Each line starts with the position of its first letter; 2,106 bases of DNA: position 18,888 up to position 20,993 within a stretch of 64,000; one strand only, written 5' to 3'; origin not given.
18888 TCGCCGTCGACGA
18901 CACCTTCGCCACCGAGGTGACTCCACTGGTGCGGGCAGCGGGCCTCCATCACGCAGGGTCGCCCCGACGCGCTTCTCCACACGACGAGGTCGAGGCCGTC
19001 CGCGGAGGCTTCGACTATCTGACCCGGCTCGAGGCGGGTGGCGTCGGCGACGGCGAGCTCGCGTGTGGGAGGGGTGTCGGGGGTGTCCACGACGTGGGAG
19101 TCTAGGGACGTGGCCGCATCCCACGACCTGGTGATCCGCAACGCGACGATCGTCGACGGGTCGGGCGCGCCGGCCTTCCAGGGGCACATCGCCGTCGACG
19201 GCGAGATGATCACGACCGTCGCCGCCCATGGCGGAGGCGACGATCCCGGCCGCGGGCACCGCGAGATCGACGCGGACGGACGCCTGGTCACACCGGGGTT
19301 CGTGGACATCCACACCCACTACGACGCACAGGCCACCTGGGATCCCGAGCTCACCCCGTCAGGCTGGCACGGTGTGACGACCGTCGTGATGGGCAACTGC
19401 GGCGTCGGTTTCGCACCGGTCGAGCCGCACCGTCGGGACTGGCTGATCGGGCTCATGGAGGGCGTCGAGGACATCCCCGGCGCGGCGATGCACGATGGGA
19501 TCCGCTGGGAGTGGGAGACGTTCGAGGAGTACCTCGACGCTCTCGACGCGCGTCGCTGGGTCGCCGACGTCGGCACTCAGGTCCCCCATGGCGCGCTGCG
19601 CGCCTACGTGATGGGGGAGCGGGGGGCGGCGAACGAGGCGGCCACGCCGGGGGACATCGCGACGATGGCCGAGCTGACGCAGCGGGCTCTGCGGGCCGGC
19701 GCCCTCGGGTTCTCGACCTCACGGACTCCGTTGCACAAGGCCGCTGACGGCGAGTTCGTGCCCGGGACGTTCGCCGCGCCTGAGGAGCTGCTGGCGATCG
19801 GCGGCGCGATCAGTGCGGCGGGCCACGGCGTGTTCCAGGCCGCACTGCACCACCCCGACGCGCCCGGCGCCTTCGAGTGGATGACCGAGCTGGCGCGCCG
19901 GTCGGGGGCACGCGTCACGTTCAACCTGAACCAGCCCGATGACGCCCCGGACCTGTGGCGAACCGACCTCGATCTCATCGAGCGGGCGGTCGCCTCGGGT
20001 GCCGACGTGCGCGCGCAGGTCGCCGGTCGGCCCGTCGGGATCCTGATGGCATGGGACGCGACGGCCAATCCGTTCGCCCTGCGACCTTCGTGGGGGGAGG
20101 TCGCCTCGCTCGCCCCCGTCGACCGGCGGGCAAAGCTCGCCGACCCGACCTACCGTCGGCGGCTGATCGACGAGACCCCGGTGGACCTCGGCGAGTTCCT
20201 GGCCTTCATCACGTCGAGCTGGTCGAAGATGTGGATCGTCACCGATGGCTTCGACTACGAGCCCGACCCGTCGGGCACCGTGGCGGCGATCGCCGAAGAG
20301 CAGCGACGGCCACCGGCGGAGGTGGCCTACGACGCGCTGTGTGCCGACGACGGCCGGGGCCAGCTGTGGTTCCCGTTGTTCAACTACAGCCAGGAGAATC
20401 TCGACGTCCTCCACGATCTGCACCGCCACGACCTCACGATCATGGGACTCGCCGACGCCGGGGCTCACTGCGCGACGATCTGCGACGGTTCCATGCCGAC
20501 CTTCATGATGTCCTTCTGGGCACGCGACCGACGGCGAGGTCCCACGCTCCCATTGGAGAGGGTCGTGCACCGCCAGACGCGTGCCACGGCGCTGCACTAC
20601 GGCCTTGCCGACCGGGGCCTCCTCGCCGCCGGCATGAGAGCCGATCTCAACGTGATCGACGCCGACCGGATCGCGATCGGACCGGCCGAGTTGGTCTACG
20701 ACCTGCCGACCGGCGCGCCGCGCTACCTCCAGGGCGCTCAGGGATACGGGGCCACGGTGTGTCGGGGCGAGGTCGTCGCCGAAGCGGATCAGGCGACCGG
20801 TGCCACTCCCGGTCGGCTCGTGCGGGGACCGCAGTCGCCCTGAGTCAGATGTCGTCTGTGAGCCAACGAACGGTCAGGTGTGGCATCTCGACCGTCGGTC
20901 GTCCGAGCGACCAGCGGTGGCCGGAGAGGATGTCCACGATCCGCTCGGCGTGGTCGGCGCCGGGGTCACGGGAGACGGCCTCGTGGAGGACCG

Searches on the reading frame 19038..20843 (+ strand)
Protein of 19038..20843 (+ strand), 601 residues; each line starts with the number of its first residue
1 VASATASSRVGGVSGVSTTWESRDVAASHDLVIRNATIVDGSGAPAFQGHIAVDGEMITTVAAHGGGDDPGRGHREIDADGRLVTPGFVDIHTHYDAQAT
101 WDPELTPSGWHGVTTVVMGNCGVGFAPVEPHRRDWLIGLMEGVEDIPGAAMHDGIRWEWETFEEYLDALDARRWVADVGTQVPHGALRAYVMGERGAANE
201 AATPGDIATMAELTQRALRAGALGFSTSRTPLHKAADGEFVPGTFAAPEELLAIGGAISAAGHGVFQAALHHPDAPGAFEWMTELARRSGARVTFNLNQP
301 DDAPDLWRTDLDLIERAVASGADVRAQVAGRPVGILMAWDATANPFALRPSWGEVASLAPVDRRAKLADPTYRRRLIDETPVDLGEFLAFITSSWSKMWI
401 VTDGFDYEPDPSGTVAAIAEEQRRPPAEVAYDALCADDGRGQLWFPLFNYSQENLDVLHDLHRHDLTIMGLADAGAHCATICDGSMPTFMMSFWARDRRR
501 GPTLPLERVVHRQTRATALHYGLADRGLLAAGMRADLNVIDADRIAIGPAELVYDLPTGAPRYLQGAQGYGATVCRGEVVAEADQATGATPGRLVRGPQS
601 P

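Call 24: search_protein_families(library=pfam, proteins=[window:19038-20843:+], max_evalue=0.01)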
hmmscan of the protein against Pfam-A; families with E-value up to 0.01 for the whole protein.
window:19038-20843:+ (601 aa): 2 families
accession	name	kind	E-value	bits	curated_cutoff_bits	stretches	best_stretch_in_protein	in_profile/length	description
PF07969.17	Amidohydro_3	-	3.4e-40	139.4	29.7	1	75-581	1-472/472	Amidohydrolase family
PF01979.26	Amidohydro_1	-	1.9e-06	27.8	25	0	474-558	241-332/345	Amidohydrolase family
